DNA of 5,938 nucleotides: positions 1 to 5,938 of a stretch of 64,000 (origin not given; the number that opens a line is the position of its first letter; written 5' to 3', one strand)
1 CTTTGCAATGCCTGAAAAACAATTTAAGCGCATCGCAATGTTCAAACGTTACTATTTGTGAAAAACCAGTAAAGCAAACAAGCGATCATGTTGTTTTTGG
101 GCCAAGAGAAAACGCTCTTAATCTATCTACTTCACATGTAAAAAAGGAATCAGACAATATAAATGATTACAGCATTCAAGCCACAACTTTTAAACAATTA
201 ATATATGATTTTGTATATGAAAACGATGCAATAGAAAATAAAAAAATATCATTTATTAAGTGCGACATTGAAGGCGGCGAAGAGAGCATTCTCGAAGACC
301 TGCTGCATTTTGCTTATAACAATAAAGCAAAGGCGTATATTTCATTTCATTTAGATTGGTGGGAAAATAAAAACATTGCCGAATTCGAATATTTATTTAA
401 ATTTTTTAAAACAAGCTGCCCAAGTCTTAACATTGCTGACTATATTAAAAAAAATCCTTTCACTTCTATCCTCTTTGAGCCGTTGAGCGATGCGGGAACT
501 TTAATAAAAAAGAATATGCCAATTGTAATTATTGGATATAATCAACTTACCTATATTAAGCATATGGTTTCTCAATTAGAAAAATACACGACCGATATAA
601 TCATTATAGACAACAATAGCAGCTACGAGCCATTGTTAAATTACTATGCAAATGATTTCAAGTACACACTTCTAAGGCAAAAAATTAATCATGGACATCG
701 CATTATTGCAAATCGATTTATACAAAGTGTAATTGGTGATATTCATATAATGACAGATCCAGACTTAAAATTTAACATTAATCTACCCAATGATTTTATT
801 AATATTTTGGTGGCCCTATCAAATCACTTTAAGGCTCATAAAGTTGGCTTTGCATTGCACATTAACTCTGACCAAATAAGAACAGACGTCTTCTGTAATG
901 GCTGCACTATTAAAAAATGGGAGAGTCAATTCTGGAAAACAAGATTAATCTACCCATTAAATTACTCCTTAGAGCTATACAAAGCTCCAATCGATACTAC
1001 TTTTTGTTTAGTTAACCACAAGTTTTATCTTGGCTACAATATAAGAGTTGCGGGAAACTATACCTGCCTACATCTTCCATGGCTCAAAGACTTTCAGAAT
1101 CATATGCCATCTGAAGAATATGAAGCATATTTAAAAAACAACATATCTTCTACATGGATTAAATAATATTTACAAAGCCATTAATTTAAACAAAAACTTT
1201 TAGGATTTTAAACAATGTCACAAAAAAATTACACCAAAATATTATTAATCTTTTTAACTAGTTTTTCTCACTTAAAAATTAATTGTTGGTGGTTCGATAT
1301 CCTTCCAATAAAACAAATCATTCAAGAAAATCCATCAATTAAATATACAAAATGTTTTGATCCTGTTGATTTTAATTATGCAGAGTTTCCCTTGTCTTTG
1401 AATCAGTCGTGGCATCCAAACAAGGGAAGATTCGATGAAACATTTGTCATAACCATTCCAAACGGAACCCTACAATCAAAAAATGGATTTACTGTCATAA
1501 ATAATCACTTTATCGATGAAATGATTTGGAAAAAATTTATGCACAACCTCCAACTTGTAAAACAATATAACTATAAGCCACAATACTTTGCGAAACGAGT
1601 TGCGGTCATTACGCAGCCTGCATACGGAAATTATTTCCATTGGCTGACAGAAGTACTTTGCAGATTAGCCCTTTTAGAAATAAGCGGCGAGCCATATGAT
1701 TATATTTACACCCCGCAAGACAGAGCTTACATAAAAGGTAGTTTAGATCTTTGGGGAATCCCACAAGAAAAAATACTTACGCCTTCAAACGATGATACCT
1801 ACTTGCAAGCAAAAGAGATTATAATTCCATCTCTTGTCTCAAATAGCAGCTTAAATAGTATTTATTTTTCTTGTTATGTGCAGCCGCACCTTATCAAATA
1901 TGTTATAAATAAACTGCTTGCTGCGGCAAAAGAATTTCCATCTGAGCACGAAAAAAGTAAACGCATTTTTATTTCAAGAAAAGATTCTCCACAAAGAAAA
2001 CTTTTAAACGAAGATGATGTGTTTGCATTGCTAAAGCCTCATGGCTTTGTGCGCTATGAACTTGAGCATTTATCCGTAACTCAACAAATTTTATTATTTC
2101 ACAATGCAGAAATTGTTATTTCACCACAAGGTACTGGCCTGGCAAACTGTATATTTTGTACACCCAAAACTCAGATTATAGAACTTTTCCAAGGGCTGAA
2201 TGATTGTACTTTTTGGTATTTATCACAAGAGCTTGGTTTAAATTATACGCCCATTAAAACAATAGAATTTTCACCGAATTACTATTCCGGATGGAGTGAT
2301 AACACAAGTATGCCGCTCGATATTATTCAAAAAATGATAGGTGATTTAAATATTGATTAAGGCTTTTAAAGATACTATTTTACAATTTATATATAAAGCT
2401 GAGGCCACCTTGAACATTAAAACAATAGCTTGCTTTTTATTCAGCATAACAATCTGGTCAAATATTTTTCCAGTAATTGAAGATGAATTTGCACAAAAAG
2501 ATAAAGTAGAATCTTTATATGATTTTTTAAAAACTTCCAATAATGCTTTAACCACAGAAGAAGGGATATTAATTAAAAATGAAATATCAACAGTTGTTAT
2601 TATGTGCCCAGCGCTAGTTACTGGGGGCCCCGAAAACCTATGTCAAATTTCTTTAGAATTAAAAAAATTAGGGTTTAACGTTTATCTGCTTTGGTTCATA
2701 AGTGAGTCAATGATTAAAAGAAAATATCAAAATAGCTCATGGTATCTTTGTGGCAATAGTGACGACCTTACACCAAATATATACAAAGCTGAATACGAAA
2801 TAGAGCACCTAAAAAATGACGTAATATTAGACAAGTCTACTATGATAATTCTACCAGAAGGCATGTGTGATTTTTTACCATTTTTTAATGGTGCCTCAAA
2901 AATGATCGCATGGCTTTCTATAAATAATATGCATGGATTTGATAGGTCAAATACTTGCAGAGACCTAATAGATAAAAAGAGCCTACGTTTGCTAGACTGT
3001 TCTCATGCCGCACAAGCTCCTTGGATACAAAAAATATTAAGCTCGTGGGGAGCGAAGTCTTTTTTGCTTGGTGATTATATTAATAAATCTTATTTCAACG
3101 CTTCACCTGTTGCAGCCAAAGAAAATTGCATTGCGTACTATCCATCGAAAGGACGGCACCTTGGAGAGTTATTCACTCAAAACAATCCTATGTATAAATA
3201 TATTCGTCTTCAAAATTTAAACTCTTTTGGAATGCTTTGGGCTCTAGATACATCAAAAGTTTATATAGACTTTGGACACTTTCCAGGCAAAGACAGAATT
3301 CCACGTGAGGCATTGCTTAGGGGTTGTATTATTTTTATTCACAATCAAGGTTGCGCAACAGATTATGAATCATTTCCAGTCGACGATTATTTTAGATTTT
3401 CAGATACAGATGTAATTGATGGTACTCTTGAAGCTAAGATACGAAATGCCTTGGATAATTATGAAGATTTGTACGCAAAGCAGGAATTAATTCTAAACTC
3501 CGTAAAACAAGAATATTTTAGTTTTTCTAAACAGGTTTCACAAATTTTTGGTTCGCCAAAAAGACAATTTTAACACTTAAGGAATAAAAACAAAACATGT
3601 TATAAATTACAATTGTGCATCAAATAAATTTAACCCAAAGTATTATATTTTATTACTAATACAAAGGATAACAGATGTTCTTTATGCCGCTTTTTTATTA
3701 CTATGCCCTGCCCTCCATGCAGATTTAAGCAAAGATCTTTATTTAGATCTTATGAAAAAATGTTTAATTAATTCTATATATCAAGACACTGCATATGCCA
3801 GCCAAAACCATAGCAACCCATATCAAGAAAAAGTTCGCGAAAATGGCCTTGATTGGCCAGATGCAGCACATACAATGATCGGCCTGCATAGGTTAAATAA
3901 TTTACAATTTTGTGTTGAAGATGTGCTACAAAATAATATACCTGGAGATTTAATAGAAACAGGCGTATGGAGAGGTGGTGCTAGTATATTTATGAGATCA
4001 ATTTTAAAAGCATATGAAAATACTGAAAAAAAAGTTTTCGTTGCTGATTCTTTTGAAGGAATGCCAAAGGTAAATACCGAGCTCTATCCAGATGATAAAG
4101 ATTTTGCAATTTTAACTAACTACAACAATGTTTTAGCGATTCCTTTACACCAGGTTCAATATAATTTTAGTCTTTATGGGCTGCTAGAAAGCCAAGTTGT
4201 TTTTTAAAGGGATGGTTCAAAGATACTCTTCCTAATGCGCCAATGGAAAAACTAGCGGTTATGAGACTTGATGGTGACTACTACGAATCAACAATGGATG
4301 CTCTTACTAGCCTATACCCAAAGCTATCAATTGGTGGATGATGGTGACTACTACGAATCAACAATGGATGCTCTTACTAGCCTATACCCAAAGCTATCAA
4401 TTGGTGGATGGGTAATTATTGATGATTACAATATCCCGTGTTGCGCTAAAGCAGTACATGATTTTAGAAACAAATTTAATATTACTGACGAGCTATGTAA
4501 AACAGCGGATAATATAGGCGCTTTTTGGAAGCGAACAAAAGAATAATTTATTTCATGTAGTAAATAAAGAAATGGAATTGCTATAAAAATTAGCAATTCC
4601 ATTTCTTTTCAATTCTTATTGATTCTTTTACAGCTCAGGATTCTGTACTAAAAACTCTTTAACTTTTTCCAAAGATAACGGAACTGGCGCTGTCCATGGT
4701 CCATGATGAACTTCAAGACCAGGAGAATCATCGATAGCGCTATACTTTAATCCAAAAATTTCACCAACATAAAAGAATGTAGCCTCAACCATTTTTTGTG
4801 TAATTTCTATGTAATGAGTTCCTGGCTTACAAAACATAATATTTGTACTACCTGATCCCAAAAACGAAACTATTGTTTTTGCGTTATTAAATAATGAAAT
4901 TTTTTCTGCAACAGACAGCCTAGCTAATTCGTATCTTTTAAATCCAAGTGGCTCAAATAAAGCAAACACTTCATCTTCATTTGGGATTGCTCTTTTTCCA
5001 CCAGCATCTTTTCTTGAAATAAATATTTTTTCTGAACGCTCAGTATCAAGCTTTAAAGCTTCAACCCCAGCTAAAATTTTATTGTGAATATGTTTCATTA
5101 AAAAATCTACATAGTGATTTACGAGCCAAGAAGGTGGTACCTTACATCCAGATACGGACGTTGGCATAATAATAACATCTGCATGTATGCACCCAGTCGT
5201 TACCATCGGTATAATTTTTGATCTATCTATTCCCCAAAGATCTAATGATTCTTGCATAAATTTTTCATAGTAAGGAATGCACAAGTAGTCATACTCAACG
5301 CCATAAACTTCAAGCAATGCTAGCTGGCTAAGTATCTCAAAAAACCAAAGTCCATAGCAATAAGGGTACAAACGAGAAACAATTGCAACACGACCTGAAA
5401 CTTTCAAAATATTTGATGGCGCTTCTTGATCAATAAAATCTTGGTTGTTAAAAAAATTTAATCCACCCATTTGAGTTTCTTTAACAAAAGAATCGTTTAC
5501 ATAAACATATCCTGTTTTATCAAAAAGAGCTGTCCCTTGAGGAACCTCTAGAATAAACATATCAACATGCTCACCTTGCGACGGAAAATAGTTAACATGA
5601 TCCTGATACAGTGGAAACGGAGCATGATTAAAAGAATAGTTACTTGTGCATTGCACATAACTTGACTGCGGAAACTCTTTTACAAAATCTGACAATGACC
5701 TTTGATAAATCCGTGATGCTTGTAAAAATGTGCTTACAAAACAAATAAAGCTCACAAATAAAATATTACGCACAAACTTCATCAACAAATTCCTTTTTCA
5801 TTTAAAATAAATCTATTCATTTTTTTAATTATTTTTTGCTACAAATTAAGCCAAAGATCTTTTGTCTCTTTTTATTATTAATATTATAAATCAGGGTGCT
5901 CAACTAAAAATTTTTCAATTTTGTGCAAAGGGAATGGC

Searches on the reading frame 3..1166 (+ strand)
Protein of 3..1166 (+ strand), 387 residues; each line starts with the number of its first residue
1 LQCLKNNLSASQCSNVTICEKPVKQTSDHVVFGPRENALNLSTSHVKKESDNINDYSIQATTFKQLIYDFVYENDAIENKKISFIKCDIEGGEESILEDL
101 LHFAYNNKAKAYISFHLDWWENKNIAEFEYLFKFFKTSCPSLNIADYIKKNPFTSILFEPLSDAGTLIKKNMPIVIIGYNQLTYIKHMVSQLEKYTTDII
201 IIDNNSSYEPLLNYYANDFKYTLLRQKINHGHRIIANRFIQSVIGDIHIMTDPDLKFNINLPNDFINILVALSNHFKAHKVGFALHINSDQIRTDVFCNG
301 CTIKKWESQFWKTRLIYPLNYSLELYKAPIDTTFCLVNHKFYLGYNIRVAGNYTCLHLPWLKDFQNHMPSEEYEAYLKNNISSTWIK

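Call 11: search_protein_families(library=pfam, proteins=[window:3-1166:+])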
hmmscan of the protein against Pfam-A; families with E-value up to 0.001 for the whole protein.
window:3-1166:+ (387 aa): 2 families
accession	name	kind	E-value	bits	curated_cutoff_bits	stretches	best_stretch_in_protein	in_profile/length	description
PF00535.33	Glycos_transf_2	-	1.5e-06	28.7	23.3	1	174-260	2-94/168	Glycosyl transferase family 2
PF05050.19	Methyltransf_21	-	0.00077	20.1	22.7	0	37-99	77-131/173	Methyltransferase FkbM domain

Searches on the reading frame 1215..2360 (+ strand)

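Call 11: search_protein_families(library=pfam, proteins=[window:1215-2360:+])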
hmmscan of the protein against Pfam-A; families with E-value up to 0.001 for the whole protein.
window:1215-2360:+ (381 aa): 1 family
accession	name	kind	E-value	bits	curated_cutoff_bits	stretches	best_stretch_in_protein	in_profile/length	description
PF04577.19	Glyco_transf_61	-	4.4e-28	98.7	27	1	140-322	1-137/137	Glycosyltransferase 61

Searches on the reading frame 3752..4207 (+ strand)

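Call 11: search_protein_families(library=pfam, proteins=[window:3752-4207:+])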
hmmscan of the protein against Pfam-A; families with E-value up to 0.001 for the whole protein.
window:3752-4207:+ (151 aa): 1 family
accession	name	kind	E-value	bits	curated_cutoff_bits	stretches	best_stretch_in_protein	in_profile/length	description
PF05711.17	TylF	-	2.8e-49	168.2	23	1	15-151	43-177/264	Macrocin-O-methyltransferase (TylF)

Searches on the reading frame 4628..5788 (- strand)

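Call 11: search_protein_families(library=pfam, proteins=[window:4628-5788:-])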
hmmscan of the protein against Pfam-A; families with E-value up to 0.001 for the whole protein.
window:4628-5788:- (386 aa): 1 family
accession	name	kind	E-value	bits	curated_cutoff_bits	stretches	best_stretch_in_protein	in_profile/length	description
PF04577.19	Glyco_transf_61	-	9.1e-20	71.7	27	1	145-326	1-136/137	Glycosyltransferase 61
